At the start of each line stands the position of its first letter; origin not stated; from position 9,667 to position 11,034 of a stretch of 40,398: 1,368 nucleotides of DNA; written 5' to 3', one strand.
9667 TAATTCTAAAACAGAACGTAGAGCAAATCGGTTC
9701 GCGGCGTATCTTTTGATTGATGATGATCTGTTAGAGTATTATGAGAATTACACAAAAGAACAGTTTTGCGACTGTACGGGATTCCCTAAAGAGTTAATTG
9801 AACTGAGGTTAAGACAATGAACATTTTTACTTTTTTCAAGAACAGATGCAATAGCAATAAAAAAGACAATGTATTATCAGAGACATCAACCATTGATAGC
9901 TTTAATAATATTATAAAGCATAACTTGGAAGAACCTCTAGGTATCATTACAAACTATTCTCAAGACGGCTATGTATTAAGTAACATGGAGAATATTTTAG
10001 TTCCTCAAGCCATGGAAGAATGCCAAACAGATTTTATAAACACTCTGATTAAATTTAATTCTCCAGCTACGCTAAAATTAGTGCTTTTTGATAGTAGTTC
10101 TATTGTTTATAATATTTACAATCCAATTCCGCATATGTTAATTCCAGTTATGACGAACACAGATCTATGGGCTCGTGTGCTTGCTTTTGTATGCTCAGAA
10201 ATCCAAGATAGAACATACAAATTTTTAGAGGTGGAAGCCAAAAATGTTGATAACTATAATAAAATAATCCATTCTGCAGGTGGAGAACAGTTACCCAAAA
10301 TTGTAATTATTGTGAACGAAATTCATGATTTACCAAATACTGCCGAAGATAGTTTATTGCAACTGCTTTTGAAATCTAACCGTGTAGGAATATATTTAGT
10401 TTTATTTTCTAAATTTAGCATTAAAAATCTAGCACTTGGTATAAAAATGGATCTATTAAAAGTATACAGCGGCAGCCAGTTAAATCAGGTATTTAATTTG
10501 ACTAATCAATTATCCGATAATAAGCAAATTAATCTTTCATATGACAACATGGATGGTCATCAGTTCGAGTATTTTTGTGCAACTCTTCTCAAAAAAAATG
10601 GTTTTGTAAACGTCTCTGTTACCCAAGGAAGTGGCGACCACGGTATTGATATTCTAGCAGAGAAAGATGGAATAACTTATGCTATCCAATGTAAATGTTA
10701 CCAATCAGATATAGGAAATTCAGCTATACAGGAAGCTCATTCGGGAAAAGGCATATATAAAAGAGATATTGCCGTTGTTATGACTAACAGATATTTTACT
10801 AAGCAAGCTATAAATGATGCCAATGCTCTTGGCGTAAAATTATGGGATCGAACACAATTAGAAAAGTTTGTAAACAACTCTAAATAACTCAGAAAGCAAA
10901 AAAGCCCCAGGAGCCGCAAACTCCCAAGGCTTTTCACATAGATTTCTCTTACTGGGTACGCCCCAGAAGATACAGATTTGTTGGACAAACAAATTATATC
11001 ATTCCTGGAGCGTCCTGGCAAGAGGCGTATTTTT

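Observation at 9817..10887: AT-rich moron between ImmA and integrase: degenerate FtsK-like domain fused to an Mrr-type PD-(D/E)xK nuclease (candidate single-gene defence/exclusion system)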

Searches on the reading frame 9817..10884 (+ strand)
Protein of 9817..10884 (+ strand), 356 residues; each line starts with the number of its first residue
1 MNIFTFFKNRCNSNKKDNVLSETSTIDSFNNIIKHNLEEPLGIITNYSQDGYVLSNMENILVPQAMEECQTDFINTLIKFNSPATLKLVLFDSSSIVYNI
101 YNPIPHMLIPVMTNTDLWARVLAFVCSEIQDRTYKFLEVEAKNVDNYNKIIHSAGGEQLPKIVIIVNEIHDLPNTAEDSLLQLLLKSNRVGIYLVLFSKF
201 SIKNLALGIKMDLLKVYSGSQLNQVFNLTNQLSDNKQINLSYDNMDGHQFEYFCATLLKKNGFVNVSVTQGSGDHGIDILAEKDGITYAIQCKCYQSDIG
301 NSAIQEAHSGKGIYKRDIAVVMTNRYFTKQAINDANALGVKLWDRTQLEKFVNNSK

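Call 3: search_protein_families(library=pfam, proteins=[window:9817-10884:+], max_evalue=1)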
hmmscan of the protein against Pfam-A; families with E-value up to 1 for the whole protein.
window:9817-10884:+ (356 aa): 5 families
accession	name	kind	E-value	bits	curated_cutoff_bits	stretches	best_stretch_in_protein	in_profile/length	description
PF04471.18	Mrr_cat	-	5.6e-28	97.8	21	1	243-351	2-114/115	Restriction endonuclease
PF01580.24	FtsK_SpoIIIE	-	4.8e-10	39.7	24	1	69-164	55-153/221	FtsK/SpoIIIE family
PF13156.12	Mrr_cat_2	-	3.7e-07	30.5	22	1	270-334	25-94/127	Restriction endonuclease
PF22722.2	NA-iREase1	-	1.5e-06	28.6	27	1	255-336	6-89/106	NACHT-associated inactive Restriction Endonuclease 1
PF10356.15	RRG7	-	0.00039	20.3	22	1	246-281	5-41/185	Required for respiratory growth protein 7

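Call 4: search_protein_families(library=padloc, proteins=[window:9817-10884:+], max_evalue=10)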
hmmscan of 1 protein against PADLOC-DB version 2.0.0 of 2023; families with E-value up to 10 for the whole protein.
window:9817-10884:+ (356 aa): 8 families
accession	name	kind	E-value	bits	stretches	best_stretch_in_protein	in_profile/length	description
PDLC00631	ZorD1|ZorD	-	4.2e-21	72.5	1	223-355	925-1063/1071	"SWI2/SNF2 helicase, Mrr-like nuclease"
PDLC04819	PDC-S02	-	6.3e-13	46.7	1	238-352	189-306/334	-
PDLC00628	ZorD1|ZorD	-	4.1e-10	36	1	229-320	1011-1100/1171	"SWI2/SNF2 helicase, Mrr-like nuclease"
PDLC04796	PDC-S02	-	4.5e-09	33.7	1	235-335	233-337/390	-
PDLC03852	LmuA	-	1e-08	33.5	1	243-306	16-86/336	-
PDLC02806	SspH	-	4.5e-07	25.7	1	79-171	1563-1654/1766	SspH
PDLC04815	PDC-S02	-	1.7e-06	25.6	1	242-348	202-314/346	-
PDLC04806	PDC-S02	-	0.00044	17.6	1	212-338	152-283/324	-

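Call 5: search_protein_families(library=ncbifam, proteins=[window:9817-10884:+], max_evalue=10)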
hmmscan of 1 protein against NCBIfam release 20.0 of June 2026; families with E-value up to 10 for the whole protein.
window:9817-10884:+ (356 aa): 3 families
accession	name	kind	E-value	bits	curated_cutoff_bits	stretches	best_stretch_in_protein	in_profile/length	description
TIGR03928.1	T7_EssCb_Firm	equivalog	1.9e-08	32.5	778.4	1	75-196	832-955/1296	type VII secretion protein EssC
NF007615.0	PRK10263.1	equivalog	0.0018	16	1566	1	78-154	1035-1111/1355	DNA translocase FtsK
NF009152.0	PRK12497.2-4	equivalog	0.044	13.9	111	1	245-300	9-64/114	YraN family protein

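Call 6: search_protein_families(library=phrogs, proteins=[window:9817-10884:+], max_evalue=1)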
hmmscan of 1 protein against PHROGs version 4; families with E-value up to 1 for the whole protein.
window:9817-10884:+ (356 aa): 11 families
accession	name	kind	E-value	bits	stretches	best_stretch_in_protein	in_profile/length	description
phrog_19856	-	unknown function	8.7e-14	52.7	1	236-351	62-177/192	-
phrog_3551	-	moron, auxiliary metabolic gene and host takeover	1.4e-10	40.9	1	73-197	456-578/758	FtsK/SpoIIIE-like protein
phrog_1358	-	moron, auxiliary metabolic gene and host takeover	2.1e-09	36.5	1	73-186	623-738/1382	FtsK/SpoIIIE-like protein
phrog_729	-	other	0.00031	20.9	1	243-340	150-254/277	cold shock protein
phrog_244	-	DNA, RNA and nucleotide metabolism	0.0075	17.6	1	246-314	11-82/186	RusA-like Holliday junction resolvase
phrog_6591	-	DNA, RNA and nucleotide metabolism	0.024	15.5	1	245-298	5-60/124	Holliday junction resolvase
phrog_31524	-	unknown function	0.05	14.2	1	267-301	78-112/190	-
phrog_5846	-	DNA, RNA and nucleotide metabolism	0.066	13.5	1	133-182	66-116/380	clamp loader of DNA polymerase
phrog_7117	-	unknown function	0.14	13.5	1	118-155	9-45/71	-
phrog_5343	-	unknown function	0.18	12.8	1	199-237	34-72/76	-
phrog_33422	-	unknown function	0.3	11.4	1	241-344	107-211/220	-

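Call 7: find_homologous_proteins(query=window:9817-10884:+, max_evalue=0.001)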
Query window:9817-10884:+ (356 aa): 1066 proteins with E <= 0.001 among 2786 candidates; the best 120 are listed.
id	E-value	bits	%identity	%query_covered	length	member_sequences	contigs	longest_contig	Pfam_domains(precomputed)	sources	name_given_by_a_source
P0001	4.0e-233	790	100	100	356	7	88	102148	PF13156.13,PF22722.3,PF01580.25,PF04471.19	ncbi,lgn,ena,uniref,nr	ncbi:hypothetical protein GPL26_24380 [Enterocloster citroniae]|uniref:Restriction endonuclease n=1 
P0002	5.5e-192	655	82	100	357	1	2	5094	PF13156.13,PF22722.3,PF01580.25,PF04471.19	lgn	-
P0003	6.7e-172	589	75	100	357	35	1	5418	PF13156.13,PF22722.3,PF01580.25,PF04471.19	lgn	-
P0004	3.9e-171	587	76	100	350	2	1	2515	PF13156.13,PF22722.3,PF01580.25,PF04471.19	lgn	-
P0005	5.4e-161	553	69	100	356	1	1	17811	PF13156.13,PF22722.3,PF01580.25,PF04471.19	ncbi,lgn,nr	ncbi:MAG: restriction endonuclease [Clostridium sp.]|nr:restriction endonuclease [Clostridium sp.]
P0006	3.5e-102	360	50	89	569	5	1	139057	PF13156.13,PF22722.3,PF01580.25,PF04471.19,PF09397.17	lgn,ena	-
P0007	4.2e-102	360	50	91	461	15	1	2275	PF13156.13,PF22722.3,PF01580.25,PF04471.19,PF09397.17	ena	-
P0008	7.4e-102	359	50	88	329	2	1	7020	PF13156.13,PF22722.3,PF01580.25,PF04471.19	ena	-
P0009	7.1e-101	356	52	88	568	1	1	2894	PF13156.13,PF22722.3,PF01580.25,PF04471.19,PF09397.17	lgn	-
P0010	2.9e-100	354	50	96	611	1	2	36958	PF13156.13,PF22722.3,PF01580.25,PF04471.19,PF09397.17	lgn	-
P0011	1.1e-99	352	50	88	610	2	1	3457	PF13156.13,PF22722.3,PF01580.25,PF04471.19,PF09397.17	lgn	-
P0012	2.9e-99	350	48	99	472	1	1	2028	PF13156.13,PF22722.3,PF01580.25,PF04471.19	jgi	jgi:restriction system protein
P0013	5.3e-99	350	52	89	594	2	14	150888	PF13156.13,PF22722.3,PF01580.25,PF04471.19,PF09397.17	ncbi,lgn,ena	-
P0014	1.3e-98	348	51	89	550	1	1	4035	PF13156.13,PF22722.3,PF01580.25,PF04471.19,PF09397.17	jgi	-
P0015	1.5e-98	348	52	90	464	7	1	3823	PF13156.13,PF22722.3,PF01580.25,PF04471.19,PF09397.17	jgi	jgi:HJR/Mrr/RecB family endonuclease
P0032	4.5e-91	324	47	91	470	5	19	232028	PF13156.13,PF22722.3,PF01580.25,PF04471.19,PF09397.17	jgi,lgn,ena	-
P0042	1.2e-82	296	45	97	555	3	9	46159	PF13156.13,PF22722.3,PF04471.19,PF09397.17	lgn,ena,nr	nr:MAG TPA: Restriction endonuclease [Caudoviricetes sp.]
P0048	7.2e-80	287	42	98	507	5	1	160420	PF13156.13,PF22722.3,PF04471.19,PF09397.17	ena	-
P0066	6.4e-72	261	42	88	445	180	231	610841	PF01580.25,PF04471.19,PF09397.17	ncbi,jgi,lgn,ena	jgi:hypothetical protein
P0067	3.1e-71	258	45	84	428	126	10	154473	PF13156.13,PF22722.3,PF04471.19,PF09397.17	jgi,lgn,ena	-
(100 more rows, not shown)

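Call 9: search_solved_structures(query=window:9817-10884:+, max_evalue=1, show_alignments=3)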
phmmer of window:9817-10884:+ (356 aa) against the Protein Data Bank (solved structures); distinct sequences matched with E-value up to 1: 9.
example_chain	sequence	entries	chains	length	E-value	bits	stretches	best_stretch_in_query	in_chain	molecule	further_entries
2iuu_A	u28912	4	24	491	9.9e-06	28.1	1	78-154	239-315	DNA TRANSLOCASE FTSK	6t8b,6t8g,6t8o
2iut_A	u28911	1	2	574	1.5e-05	27.5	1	78-154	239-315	DNA TRANSLOCASE FTSK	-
2ius_A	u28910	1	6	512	0.00014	24.3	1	79-154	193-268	DNA TRANSLOCASE FTSK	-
6o1w_A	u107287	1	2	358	0.00094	21.6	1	111-244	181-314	DNA translocase coupling protein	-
6o1x_A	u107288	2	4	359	0.00095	21.6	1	111-244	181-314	DNA translocase coupling protein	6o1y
6o1z_A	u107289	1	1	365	0.00098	21.5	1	111-244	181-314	DNA translocase coupling protein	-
1y88_A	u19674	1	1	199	0.0013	21.1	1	252-344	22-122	Hypothetical protein AF1548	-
9qks_G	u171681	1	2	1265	0.044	16.1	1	70-194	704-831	ESX secretion system protein YukB,Green fluorescent protein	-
1zr5_A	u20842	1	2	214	0.59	12.4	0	197-278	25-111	H2AFY protein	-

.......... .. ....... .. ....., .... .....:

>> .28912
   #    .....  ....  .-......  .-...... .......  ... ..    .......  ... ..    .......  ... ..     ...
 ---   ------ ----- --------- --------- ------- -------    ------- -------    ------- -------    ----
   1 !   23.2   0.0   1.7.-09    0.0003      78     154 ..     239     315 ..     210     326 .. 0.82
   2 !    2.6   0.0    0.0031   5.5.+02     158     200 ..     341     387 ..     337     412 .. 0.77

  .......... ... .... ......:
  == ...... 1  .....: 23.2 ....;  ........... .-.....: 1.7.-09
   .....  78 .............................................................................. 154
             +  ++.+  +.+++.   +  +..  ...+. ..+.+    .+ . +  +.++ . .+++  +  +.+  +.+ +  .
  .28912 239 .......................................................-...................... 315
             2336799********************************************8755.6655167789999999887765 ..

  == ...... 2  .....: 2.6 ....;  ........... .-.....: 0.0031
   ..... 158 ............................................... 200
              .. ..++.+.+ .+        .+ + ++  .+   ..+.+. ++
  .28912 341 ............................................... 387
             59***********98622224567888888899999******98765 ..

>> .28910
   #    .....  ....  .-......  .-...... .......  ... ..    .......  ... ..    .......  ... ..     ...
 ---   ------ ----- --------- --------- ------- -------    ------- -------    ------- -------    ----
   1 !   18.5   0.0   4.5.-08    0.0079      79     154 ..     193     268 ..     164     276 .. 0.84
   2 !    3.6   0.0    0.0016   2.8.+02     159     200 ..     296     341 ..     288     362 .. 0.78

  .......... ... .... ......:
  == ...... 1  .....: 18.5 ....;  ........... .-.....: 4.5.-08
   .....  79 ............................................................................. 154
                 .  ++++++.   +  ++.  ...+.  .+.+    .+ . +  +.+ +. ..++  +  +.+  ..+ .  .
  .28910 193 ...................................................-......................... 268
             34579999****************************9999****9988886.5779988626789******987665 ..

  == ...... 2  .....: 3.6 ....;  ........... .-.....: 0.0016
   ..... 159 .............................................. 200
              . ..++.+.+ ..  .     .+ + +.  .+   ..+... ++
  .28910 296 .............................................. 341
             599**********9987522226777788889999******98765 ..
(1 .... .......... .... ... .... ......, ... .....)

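Call 12: find_encoding_contigs(protein=P0001, flank=6000, max_places=6)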
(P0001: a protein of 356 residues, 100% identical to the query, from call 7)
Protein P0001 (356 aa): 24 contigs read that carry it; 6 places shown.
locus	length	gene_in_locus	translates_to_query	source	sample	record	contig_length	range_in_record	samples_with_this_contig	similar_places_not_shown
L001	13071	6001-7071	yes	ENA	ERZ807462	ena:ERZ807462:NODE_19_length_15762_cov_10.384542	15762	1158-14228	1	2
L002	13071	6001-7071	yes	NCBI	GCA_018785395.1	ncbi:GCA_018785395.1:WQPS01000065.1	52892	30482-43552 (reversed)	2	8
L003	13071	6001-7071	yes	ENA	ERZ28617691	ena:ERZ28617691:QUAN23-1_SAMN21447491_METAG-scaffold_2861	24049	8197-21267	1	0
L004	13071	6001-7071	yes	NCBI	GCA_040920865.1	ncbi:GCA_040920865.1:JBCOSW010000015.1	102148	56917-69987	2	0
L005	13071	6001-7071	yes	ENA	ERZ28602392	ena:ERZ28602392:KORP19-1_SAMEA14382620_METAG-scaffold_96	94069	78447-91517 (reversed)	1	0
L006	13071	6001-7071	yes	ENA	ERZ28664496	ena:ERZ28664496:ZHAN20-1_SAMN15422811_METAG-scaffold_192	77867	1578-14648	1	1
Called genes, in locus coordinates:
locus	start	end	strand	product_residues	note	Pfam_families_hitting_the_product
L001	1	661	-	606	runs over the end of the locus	?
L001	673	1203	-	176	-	-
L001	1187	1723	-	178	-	PF02732:ERCC4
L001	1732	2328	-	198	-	-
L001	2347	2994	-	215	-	PF13479:AAA_24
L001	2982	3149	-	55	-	-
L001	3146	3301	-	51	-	-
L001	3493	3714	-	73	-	-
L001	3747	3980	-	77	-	PF12728:HTH_17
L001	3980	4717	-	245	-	PF02498:Bro-N, PF10552:ORF6C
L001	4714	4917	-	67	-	PF12844:HTH_19, PF01381:HTH_3, PF13443:HTH_26 (weak)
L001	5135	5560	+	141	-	PF01381:HTH_3, PF12844:HTH_19, PF13443:HTH_26 (weak), PF07022:Phage_CI_repr (faint)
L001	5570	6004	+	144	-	PF06114:Peptidase_M78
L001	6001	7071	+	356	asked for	PF01580:FtsK_SpoIIIE, PF04471:Mrr_cat, PF22722:NA-iREase1 (weak), PF13156:Mrr_cat_2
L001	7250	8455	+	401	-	PF14659:Phage_int_SAM_3, PF00589:Phage_integrase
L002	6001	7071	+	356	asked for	PF01580:FtsK_SpoIIIE, PF04471:Mrr_cat, PF22722:NA-iREase1 (weak), PF13156:Mrr_cat_2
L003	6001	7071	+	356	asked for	PF01580:FtsK_SpoIIIE, PF04471:Mrr_cat, PF22722:NA-iREase1 (weak), PF13156:Mrr_cat_2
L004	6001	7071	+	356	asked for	PF01580:FtsK_SpoIIIE, PF04471:Mrr_cat, PF22722:NA-iREase1 (weak), PF13156:Mrr_cat_2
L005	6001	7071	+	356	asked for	PF01580:FtsK_SpoIIIE, PF04471:Mrr_cat, PF22722:NA-iREase1 (weak), PF13156:Mrr_cat_2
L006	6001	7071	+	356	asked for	PF01580:FtsK_SpoIIIE, PF04471:Mrr_cat, PF22722:NA-iREase1 (weak), PF13156:Mrr_cat_2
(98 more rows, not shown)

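Call 14: find_encoding_contigs(protein=P0066, flank=5000, max_places=5)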
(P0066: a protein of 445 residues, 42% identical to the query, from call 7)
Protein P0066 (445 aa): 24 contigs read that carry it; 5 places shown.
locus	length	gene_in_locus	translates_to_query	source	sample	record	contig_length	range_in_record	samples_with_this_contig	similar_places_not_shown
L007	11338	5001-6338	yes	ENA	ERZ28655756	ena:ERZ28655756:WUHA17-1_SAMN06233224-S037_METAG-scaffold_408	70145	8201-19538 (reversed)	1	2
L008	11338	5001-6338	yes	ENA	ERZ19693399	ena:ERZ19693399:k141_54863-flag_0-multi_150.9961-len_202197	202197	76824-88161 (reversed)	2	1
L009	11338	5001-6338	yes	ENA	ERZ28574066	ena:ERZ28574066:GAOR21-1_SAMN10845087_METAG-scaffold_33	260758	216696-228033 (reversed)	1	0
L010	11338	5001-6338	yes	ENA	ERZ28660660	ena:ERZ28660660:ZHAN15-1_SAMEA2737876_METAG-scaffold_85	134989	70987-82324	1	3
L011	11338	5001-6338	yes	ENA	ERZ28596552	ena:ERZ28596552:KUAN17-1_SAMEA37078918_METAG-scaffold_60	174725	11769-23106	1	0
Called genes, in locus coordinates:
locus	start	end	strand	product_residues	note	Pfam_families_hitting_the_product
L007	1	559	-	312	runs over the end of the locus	PF12146:Hydrolase_4, PF00561:Abhydrolase_1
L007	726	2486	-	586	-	PF01368:DHH, PF02272:DHHA1, PF17768:RecJ_OB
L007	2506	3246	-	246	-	PF01416:PseudoU_synth_1, PF10105:DUF2344 (weak), PF01416:PseudoU_synth_1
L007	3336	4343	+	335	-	-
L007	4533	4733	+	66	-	-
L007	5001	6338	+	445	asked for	PF09397:FtsK_gamma, PF01580:FtsK_SpoIIIE, PF04471:Mrr_cat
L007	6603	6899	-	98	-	PF06769:YoeB_toxin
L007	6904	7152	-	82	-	PF02604:PhdYeFM_antitox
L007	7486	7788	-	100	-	-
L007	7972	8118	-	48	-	-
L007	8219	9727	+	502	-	PF00239:Resolvase, PF07508:Recombinase, PF13408:Zn_ribbon_recom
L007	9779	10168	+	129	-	PF01471:PG_binding_1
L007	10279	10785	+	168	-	PF01613:Flavin_Reduct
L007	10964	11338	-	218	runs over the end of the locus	PF00392:GntR, PF13545:HTH_Crp_2 (weak), PF07729:FCD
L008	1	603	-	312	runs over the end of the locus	PF12146:Hydrolase_4, PF00561:Abhydrolase_1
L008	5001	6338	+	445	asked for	PF09397:FtsK_gamma, PF01580:FtsK_SpoIIIE, PF04471:Mrr_cat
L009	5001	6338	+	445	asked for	PF09397:FtsK_gamma, PF01580:FtsK_SpoIIIE, PF04471:Mrr_cat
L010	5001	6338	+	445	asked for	PF09397:FtsK_gamma, PF01580:FtsK_SpoIIIE, PF04471:Mrr_cat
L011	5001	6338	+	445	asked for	PF09397:FtsK_gamma, PF01580:FtsK_SpoIIIE, PF04471:Mrr_cat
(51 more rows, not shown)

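Call 15: find_encoding_contigs(protein=P0013, flank=5000, max_places=4)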
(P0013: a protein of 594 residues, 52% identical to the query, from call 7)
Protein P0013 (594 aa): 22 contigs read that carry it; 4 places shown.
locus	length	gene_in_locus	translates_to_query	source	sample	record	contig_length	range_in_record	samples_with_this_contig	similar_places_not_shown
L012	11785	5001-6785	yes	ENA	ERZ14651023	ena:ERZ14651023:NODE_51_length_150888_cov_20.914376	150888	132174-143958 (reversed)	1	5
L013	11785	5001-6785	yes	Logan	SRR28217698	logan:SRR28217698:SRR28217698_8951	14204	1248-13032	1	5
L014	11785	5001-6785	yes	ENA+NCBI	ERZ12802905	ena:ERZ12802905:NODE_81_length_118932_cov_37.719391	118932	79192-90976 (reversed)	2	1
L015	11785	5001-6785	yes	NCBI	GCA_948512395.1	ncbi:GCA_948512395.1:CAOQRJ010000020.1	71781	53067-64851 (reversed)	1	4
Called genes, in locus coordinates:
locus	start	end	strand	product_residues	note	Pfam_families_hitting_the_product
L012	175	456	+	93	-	PF08765:Mor (weak)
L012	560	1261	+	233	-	PF02353:CMAS (weak), PF13489:Methyltransf_23, PF13847:Methyltransf_31, PF08241:Methyltransf_11, PF08242:Methyltransf_12, PF13649:Methyltransf_25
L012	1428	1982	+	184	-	PF06353:DUF1062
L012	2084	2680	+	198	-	PF01965:DJ-1_PfpI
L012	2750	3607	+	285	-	PF11449:ArsP_2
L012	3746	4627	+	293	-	PF02645:DegV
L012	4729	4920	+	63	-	-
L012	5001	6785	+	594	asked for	PF09397:FtsK_gamma, PF01580:FtsK_SpoIIIE, PF04471:Mrr_cat, PF13156:Mrr_cat_2 (weak), PF22722:NA-iREase1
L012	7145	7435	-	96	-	-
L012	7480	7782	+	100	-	-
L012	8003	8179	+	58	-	PF00269:SASP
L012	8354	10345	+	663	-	PF02743:dCache_1, PF00672:HAMP (faint), PF00015:MCPsignal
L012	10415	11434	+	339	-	PF09084:NMT1 (faint)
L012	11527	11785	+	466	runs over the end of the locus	PF00528:BPD_transp_1, PF00005:ABC_tran, PF13304:AAA_21 (faint)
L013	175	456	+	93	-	PF08765:Mor (weak)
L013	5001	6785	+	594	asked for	PF09397:FtsK_gamma, PF01580:FtsK_SpoIIIE, PF04471:Mrr_cat, PF13156:Mrr_cat_2 (weak), PF22722:NA-iREase1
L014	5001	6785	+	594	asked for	PF09397:FtsK_gamma, PF01580:FtsK_SpoIIIE, PF04471:Mrr_cat, PF13156:Mrr_cat_2 (weak), PF22722:NA-iREase1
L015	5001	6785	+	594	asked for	PF09397:FtsK_gamma, PF01580:FtsK_SpoIIIE, PF04471:Mrr_cat, PF13156:Mrr_cat_2 (weak), PF22722:NA-iREase1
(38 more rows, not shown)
